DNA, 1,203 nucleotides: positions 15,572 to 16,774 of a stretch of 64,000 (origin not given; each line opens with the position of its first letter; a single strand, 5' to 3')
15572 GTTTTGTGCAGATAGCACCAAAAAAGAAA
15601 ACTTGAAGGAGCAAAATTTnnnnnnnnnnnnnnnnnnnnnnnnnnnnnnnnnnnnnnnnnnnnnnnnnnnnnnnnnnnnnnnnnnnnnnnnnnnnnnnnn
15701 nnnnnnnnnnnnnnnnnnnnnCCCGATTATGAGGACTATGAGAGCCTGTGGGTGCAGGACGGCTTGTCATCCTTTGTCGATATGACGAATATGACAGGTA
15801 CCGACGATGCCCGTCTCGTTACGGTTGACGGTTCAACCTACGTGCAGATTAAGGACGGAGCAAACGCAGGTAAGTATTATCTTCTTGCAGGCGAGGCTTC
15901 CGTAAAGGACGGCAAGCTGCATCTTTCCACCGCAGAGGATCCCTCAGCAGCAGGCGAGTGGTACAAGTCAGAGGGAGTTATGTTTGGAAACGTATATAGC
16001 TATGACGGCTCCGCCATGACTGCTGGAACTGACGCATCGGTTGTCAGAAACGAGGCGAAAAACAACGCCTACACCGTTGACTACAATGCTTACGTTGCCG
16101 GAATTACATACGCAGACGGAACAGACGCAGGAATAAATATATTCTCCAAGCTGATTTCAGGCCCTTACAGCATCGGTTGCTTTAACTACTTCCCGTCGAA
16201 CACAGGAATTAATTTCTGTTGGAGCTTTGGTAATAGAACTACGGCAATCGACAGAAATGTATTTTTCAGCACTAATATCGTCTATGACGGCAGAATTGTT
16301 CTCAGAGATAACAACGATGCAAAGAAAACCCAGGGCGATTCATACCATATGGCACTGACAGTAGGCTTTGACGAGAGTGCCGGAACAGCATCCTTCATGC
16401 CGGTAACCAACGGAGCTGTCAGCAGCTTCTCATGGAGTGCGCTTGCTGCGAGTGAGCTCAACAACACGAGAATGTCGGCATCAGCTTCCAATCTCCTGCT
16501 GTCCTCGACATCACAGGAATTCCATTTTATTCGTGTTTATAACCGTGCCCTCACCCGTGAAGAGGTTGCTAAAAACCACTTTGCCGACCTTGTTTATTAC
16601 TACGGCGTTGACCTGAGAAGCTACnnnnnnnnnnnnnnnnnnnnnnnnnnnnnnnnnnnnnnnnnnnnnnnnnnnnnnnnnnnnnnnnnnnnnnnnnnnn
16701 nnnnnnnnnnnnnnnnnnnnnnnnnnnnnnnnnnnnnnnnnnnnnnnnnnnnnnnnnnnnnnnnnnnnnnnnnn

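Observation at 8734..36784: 28-kb accessory locus combining five beta-helix proteins, three LamG-module giants, two peptide genes, an SGNH esterase and a Flg_new/LRR/SGNH surface protein, with no transporter, regulator or glycosyltransferase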

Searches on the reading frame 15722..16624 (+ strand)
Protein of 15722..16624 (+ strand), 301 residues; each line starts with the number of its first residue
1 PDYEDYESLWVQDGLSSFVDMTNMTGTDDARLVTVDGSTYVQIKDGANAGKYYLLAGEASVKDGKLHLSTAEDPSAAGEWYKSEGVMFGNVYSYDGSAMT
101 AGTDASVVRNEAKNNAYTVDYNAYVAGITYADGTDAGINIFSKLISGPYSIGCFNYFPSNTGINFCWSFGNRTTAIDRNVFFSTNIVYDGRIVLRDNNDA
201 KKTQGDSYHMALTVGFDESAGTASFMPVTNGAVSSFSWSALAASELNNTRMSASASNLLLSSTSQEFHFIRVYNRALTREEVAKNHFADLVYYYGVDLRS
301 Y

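Call 32: search_solved_structures(query=A1, max_evalue=10, show_alignments=2)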
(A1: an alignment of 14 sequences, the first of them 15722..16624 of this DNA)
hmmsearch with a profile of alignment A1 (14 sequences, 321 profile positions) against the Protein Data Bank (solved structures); distinct sequences matched with E-value up to 10: 0.
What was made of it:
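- Tried and rejected: A PDB sequence search with the giant-module profile gave no hit (call 32).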

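Call 38: search_protein_representatives(alignment_id=A1)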
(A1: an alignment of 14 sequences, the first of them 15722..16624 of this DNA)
Query: 14 sequences, 321 profile positions. Proteins with E-value up to 0.001 (for the whole library): 359; up to 1e-10: 184; up to 1e-30: 32. The best 150 are listed.
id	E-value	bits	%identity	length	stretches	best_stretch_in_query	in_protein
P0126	6.2e-216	732.9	-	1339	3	2-320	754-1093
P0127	7.8e-166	568.2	-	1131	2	1-320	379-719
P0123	3.8e-159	546.3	-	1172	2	1-319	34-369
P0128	6.2e-156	535.7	-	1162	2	2-320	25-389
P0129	8.5e-85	302.0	-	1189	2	2-319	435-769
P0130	3.3e-68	247.4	-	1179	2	3-319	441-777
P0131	1.6e-66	241.9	-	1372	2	3-320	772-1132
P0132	2.7e-66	241.1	-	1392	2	2-320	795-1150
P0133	1.1e-63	232.5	-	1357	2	2-320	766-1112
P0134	8.6e-63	229.6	-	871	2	2-319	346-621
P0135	3.5e-53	198.1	-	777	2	3-319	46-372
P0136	4.0e-48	181.5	-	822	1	2-319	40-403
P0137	7.2e-48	180.6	-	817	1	2-317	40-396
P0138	1.2e-47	179.9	-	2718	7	247-320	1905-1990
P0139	8.9e-45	170.4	-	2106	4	250-320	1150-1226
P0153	2.7e-33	132.7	-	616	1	5-318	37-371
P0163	1.7e-27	113.6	-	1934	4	137-320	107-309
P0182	6.3e-23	98.6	-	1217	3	148-320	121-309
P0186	2.6e-22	96.7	-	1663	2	136-320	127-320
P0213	1.3e-18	84.4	-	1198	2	144-320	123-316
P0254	5.8e-15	72.5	-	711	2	174-318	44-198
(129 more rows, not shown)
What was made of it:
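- Tried and rejected: The exhaustive profile search was needed (call 38).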

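Call 39: search_protein_families(library=pfam, proteins=[P0136, P0153, P0163, P0182, P0186, P0213, P0254], max_evalue=0.01)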
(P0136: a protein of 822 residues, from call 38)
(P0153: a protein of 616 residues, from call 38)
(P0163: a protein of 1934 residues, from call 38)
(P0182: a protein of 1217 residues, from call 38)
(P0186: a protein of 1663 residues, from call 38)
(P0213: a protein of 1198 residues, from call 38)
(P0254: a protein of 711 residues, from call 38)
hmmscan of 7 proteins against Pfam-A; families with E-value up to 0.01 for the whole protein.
P0136 (822 aa): 0 families

P0153 (616 aa): 0 families

P0163 (1934 aa): 0 families

P0182 (1217 aa): 0 families

P0186 (1663 aa): 2 families
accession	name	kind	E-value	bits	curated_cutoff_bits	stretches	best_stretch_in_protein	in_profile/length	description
PF21231.2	GH141_M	-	1.4e-06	28.7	27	1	1216-1248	122-154/156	GH141 insertion domain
PF13229.12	Beta_helix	-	3.3e-06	27.2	25.9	1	1319-1439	17-120/158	Right handed beta helix region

P0213 (1198 aa): 0 families

P0254 (711 aa): 1 family
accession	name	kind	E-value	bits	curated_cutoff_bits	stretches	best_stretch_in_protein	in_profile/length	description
PF13385.13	Laminin_G_3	-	2e-07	31.7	27.6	1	68-180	44-149/151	Concanavalin A-like lectin/glucanases superfamily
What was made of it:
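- On LamG / Laminin_G_3 (concanavalin A-like lectin/glucanase): This overlaps its Laminin_G_3 match at residues 68-180, E 2e-7 (calls 38, 39).
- The profile links to Laminin_G_3 through P0254 (calls 38, 39).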

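Call 86: search_solved_structures(query=P0186, max_evalue=1, show_alignments=2)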
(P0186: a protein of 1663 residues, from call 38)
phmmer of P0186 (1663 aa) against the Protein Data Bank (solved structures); distinct sequences matched with E-value up to 1: 1.
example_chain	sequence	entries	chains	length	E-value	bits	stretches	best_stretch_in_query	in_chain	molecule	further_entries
5mqp_A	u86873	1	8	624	2.9e-17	64.5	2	1218-1485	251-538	Glycoside hydrolase BT_1002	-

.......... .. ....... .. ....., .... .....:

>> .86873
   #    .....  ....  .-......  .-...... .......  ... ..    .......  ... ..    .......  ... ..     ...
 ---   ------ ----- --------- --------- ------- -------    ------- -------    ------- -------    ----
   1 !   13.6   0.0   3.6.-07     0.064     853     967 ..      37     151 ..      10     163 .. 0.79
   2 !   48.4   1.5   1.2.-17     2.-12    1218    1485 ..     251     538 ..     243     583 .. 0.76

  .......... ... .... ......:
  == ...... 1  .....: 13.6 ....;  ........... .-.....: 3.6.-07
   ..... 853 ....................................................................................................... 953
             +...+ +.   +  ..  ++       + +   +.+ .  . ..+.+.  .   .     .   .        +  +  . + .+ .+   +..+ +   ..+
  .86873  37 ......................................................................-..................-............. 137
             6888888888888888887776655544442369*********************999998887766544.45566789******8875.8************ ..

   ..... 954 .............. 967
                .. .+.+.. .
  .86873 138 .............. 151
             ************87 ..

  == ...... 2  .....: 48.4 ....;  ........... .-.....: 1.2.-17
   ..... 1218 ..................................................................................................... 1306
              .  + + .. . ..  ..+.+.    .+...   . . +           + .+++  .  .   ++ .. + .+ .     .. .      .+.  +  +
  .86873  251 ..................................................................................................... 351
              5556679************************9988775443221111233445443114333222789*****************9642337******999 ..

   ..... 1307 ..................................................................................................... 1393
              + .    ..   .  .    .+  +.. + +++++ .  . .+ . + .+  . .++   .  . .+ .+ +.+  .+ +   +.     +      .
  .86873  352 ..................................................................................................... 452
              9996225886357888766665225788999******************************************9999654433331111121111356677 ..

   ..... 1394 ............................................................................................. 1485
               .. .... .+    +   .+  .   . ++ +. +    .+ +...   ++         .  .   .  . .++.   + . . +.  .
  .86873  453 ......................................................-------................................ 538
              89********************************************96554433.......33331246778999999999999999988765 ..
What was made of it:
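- P0186 fuses a giant-type module to a GH141-like domain (calls 38, 39, 86).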

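Call 91: search_protein_families(library=pfam, alignment_id=A6, max_evalue=0.001)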
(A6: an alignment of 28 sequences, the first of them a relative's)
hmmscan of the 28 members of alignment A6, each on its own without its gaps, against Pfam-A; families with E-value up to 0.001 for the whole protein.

A. member 1, P0138 (2718 aa): 4 families
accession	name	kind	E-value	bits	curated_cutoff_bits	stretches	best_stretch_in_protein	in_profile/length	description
PF00326.27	Peptidase_S9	-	7.2e-08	32.6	22.6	1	2422-2566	34-191/213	Prolyl oligopeptidase family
PF05448.18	AXE1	-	2.7e-05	23.5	21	1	2334-2487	66-213/321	Acetyl xylan esterase (AXE1)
PF12740.14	PETase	-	0.00015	21.8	28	0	2504-2559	153-209/263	PET hydrolase-like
PF18262.7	PhetRS_B1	-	0.00017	22.2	26.8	0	685-715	18-48/83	Phe-tRNA synthetase beta subunit B1 domain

B. families by the number of members that match (of 28 scanned): 15 families
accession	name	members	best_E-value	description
PF00326.27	Peptidase_S9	3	1.3e-08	Prolyl oligopeptidase family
PF05448.18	AXE1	2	2.7e-05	Acetyl xylan esterase (AXE1)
PF16227.11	DUF4886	1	3e-45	Domain of unknown function (DUF4886)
PF13306.12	LRR_5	1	5.1e-08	BspA type Leucine rich repeat region (6 copies)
PF00404.24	Dockerin_1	1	2e-07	Dockerin type I domain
PF13472.12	Lipase_GDSL_2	1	2.9e-06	GDSL-like Lipase/Acylhydrolase family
PF13229.12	Beta_helix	1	9.3e-06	Right handed beta helix region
PF00561.26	Abhydrolase_1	1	2.7e-05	alpha/beta hydrolase fold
PF12697.13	Abhydrolase_6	1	7.8e-05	Alpha/beta hydrolase family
PF01738.24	DLH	1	0.0001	Dienelactone hydrolase family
PF12740.14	PETase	1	0.00015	PET hydrolase-like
PF18262.7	PhetRS_B1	1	0.00017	Phe-tRNA synthetase beta subunit B1 domain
PF01839.29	FG-GAP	1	0.00027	FG-GAP repeat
PF18015.7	Acetyltransf_19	1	0.00052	Acetyltransferase (GNAT) domain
PF13385.13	Laminin_G_3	1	0.00098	Concanavalin A-like lectin/glucanases superfamily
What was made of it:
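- On LamG / Laminin_G_3 (concanavalin A-like lectin/glucanase): One of 28 distant relatives also hits Laminin_G_3 (call 91).
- Giant-module relatives carry AXE1/S9, GDSL, DUF4886, LRR_5 or dockerin domains (call 91).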
